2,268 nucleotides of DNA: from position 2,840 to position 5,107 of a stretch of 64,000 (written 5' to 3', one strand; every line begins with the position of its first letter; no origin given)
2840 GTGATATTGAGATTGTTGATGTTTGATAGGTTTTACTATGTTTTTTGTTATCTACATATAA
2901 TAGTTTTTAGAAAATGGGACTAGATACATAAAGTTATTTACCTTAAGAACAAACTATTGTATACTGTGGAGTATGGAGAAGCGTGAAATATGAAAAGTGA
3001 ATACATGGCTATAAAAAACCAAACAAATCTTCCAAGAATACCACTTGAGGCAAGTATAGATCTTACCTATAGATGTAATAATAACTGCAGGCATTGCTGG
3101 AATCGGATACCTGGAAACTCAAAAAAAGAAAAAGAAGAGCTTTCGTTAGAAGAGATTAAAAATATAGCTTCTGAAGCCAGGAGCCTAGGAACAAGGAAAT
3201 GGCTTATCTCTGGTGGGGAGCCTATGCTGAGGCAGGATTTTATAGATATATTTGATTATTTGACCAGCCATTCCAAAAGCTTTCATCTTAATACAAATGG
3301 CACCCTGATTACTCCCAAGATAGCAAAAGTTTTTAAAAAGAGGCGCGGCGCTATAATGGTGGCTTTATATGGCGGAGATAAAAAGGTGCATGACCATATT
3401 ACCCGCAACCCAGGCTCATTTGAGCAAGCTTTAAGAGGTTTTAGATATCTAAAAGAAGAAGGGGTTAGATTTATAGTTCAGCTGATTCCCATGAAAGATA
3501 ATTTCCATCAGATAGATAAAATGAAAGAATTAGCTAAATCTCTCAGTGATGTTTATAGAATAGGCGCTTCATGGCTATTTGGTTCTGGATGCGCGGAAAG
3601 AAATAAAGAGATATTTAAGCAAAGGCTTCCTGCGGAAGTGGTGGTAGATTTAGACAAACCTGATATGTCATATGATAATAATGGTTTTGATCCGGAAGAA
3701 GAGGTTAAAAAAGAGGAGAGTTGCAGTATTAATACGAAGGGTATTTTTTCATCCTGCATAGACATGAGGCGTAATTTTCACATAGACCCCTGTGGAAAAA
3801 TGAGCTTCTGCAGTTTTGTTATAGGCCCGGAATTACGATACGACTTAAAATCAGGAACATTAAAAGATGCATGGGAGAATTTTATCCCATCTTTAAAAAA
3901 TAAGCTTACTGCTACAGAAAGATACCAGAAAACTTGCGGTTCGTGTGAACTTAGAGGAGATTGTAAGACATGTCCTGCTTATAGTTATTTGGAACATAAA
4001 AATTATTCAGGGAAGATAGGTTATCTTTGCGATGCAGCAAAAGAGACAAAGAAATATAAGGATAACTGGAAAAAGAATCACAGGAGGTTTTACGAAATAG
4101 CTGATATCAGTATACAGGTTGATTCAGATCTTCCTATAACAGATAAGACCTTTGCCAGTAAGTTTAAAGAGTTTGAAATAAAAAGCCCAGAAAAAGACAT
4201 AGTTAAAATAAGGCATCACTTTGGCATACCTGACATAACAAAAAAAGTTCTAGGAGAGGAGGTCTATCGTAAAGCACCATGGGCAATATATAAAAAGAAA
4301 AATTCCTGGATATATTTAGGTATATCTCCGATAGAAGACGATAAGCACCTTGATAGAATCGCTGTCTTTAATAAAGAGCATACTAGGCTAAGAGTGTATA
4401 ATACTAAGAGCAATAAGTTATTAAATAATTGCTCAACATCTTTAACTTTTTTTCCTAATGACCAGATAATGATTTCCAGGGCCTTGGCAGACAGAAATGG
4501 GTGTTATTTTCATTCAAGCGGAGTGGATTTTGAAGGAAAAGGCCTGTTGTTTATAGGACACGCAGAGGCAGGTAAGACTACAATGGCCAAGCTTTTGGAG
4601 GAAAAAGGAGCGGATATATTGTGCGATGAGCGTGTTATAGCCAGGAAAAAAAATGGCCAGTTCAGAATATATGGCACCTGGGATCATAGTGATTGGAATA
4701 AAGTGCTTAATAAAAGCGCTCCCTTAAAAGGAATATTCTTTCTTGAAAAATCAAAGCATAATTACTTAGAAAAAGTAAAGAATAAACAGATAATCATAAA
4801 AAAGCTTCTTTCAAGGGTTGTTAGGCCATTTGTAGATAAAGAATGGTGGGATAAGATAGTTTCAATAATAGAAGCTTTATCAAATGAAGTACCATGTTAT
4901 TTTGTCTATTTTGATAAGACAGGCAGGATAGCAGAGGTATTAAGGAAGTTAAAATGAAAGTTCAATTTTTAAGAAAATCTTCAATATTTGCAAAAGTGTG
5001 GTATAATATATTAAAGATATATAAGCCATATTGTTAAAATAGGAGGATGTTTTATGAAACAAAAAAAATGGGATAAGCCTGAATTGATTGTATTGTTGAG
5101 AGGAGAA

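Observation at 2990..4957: Radical SAM/SPASM enzyme fused to an HPr-kinase-like P-loop domain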

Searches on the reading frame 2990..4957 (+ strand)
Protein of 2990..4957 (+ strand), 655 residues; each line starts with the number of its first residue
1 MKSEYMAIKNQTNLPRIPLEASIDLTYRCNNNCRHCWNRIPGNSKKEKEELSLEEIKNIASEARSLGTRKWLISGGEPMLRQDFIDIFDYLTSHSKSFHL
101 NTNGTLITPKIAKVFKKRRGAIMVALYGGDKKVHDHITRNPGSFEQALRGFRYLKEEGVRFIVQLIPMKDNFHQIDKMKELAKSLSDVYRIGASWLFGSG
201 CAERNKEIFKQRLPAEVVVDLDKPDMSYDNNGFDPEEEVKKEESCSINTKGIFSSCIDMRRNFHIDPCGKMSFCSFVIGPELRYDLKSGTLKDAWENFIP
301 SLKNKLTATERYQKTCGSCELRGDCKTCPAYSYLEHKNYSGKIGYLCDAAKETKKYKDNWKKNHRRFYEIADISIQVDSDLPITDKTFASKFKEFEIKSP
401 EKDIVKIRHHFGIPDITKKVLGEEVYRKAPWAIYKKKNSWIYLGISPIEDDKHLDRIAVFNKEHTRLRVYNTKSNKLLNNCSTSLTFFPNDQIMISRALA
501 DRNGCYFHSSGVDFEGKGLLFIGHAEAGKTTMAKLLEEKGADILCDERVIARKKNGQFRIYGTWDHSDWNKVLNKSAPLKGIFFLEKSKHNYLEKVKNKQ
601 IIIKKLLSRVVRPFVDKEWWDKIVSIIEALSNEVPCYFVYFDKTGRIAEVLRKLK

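Call 3: search_protein_families(library=pfam, proteins=[window:2990-4957:+], max_evalue=0.1)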
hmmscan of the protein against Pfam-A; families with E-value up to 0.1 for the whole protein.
window:2990-4957:+ (655 aa): 3 families
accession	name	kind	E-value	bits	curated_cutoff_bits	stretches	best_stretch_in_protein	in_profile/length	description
PF04055.27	Radical_SAM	-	5.3e-26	92.2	29.5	1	25-181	3-165/166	Radical SAM superfamily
PF13353.11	Fer4_12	-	0.00075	20.2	22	1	29-84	15-69/137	4Fe-4S single cluster domain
PF07475.17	Hpr_kinase_C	-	0.0075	16.2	33.3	1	506-563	8-64/171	HPr Serine kinase C-terminal domain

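Call 4: search_protein_families(library=ncbifam, proteins=[window:2990-4957:+], max_evalue=0.1)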
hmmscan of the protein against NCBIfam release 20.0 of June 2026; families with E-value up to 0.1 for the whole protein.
window:2990-4957:+ (655 aa): 84 families (the best 25 are shown)
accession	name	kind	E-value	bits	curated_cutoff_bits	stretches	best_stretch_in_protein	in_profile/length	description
TIGR04545.1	rSAM_ahbD_hemeb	equivalog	1.3e-32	113.6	500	1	24-188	5-168/339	heme b synthase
TIGR04055.1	rSAM_NirJ2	equivalog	7.5e-30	104.6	500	1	23-340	4-316/326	putative heme d1 biosynthesis radical SAM protein NirJ2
TIGR03962.1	mycofact_rSAM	equivalog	9.8e-29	100.6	265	1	20-330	13-315/339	mycofactocin radical SAM maturase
TIGR04251.1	SCM_rSAM_ScmF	equivalog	2.1e-25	89.9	400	1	25-186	10-173/353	SynChlorMet cassette radical SAM/SPASM protein ScmF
TIGR04051.1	rSAM_NirJ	equivalog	4.3e-24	85.1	515.45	1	24-207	7-187/354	heme d1 biosynthesis radical SAM protein NirJ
TIGR04546.1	rSAM_ahbC_deAc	equivalog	1.1e-23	83.7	650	1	24-200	44-217/390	12,18-didecarboxysiroheme deacetylase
TIGR04054.1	rSAM_NirJ1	equivalog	4.5e-23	81.5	650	1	24-197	41-211/387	putative heme d1 biosynthesis radical SAM protein NirJ1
TIGR03977.1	rSAM_pair_HxsC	equivalog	2.3e-22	79.2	267.9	1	22-207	28-216/292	His-Xaa-Ser system radical SAM maturase HxsC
TIGR02668.1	moaA_archaeal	equivalog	4.1e-22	78.5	325.25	1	23-184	14-175/303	GTP 3',8-cyclase MoaA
TIGR04250.1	SCM_rSAM_ScmE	equivalog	9.4e-22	77.4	400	1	21-181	5-164/358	SynChlorMet cassette radical SAM/SPASM protein ScmE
NF001199.0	PRK00164.2-1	equivalog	3.6e-21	75.6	231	1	23-184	16-177/308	GTP 3',8-cyclase MoaA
NF050035.1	rSAM_WgK_link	exception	8.6e-21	74.3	650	1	18-158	8-147/367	radical SAM/SPASM peptide maturase WgkB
TIGR04053.2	TIGR04053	equivalog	1.4e-20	73.9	395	1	18-186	7-177/366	TIGR04053 family radical SAM/SPASM domain-containing protein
TIGR02109.1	PQQ_syn_pqqE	equivalog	2.2e-20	72.9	381.35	1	16-206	4-192/358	pyrroloquinoline quinone biosynthesis protein PqqE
NF045574.1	sacti_mat_StsB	exception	3.2e-19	69.1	625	1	25-185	102-259/466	StsB family radical SAM/SPASM domain sactipeptide maturase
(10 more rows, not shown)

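Call 47: find_encoding_contigs(protein=window:2990-4957:+, flank=3000, max_places=3)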
Protein window:2990-4957:+ (655 aa): no gene with exactly this product is on record in the collection.

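Call 75: predict_structure(alignment_id=A2)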
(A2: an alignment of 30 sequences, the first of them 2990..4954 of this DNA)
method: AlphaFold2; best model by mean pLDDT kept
length: 655 residues; sequences in the alignment: 30
mean_pLDDT: 84.3   pTM: 0.79
mean pLDDT of the five models: 84.3, 83.9, 83.1, 82.7, 82.4
residues with pLDDT >= 90: 287; 70-90: 290; 50-70: 45; < 50: 33
segments of 3 or more residues with pLDDT < 50: 1-15, 230-247
pLDDT, mean of each block of 10 residues (from residue 1): 36 50 70 61 71 92 89 74 88 87 89 89 93 91 94 95 93 96 93 79 86 92 72 42 47 79 87 87 93 92 84 77 79 87 89 93 93 92 89 90 89 80 87 88 87 87 88 79 84 84 92 94 86 90 89 94 73 88 93 94 94 79 94 95 88 82
secondary structure, 60 per line:
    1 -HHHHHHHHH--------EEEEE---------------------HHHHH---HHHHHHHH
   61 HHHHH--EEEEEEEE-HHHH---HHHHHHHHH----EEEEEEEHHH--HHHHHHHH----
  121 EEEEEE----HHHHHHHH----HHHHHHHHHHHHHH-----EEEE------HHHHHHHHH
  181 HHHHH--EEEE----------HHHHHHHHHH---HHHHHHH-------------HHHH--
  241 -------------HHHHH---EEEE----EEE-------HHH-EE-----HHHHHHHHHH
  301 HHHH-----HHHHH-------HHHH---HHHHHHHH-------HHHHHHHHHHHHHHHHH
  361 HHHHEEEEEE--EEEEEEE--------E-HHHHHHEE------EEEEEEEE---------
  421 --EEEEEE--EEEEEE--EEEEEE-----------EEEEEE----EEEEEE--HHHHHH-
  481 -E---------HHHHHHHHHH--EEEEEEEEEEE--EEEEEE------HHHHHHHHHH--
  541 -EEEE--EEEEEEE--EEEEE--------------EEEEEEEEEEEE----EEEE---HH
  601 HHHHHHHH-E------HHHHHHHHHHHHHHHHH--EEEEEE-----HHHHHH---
elements in order: H2-10 E19-23 H45-49 H53-65 E68-75 H77-80 H84-92 E97-103 H109-116 E121-126 H131-138 H143-156 E162-165 H172-185 E188-191 H202-211 H215-221 H235-238 H254-258 E262-265 E270-272 H291-304 H310-314 H322-325 H329-336 H344-364 E365-370 E373-379 H390-395 E404-411 E423-428 E431-436 E439-444 E456-461 E466-471 H474-479 H492-501 E504-514 E517-522 H529-538 E542-545 E548-554 E557-561 E576-587 E592-595 H599-608 H617-633 E636-641 H647-652

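Call 77: fold_search(model_id=the predicted structure, library=pdb)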
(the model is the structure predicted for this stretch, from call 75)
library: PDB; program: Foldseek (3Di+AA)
matches with E <= 10: 1652; with E <= 0.001: 119
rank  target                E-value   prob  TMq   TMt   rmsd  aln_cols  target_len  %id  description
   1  6efn                  4.1e-11  1.00  0.28  0.47   8.1       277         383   14  Structure of a RiPP maturase, SkfB (released 2018-10-24)
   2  7vob                  1.6e-10  1.00  0.29  0.53   9.9       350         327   18  The crystal structure of a Radical SAM Enzyme BlsE involved in the Biosynthesis of Blasticidin S (released 2022-05-04)
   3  5why_B                3.7e-10  1.00  0.35  0.51  12.0       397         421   19  Structural Insights into Thioether Bond Formation in the Biosynthesis of Sactipeptides (released 2017-07-26)
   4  5why_A                6.2e-10  1.00  0.36  0.53  10.7       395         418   18  Structural Insights into Thioether Bond Formation in the Biosynthesis of Sactipeptides (released 2017-07-26)
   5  1tv7_A                1.6e-09  1.00  0.31  0.57   7.4       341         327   18  Structure of the S-adenosylmethionine dependent Enzyme MoaA (released 2004-08-31)
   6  5v1q_B                3.7e-09  1.00  0.34  0.49   7.3       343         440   14  Crystal structure of Streptococcus suis SuiB (released 2017-08-30)
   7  5v1s_A                4.0e-09  1.00  0.37  0.54   7.7       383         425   16  Crystal structure of Streptococcus suis SuiB bound to S-adenosylmethionine (released 2017-08-30)
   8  2fb2_B                4.4e-09  1.00  0.31  0.59   7.5       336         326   17  Structure of the MoaA Arg17/266/268/Ala triple mutant (released 2006-05-09)
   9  5v1s_B                4.7e-09  1.00  0.34  0.50   8.9       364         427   16  Crystal structure of Streptococcus suis SuiB bound to S-adenosylmethionine (released 2017-08-30)
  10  4k37_A                4.7e-09  1.00  0.36  0.61   7.8       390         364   16  Native anSMEcpe with bound AdoMet (released 2013-05-08)
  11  5v1t_A                7.0e-09  1.00  0.34  0.48   8.6       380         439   16  Crystal structure of Streptococcus suis SuiB bound to precursor peptide SuiA (released 2017-08-30)
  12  4k39_B                8.2e-09  1.00  0.34  0.58   7.9       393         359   15  Native anSMEcpe with bound AdoMet and Cp18Cys peptide (released 2013-05-08)
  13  4k38_A                9.2e-09  1.00  0.34  0.57   8.1       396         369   15  Native anSMEcpe with bound AdoMet and Kp18Cys peptide (released 2013-05-08)
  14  4k36_A                9.2e-09  1.00  0.35  0.56   8.3       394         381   16  His6 tagged anSMEcpe with bound AdoMet (released 2013-05-08)
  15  5v1q_A                1.7e-08  1.00  0.30  0.43   9.3       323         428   16  Crystal structure of Streptococcus suis SuiB (released 2017-08-30)
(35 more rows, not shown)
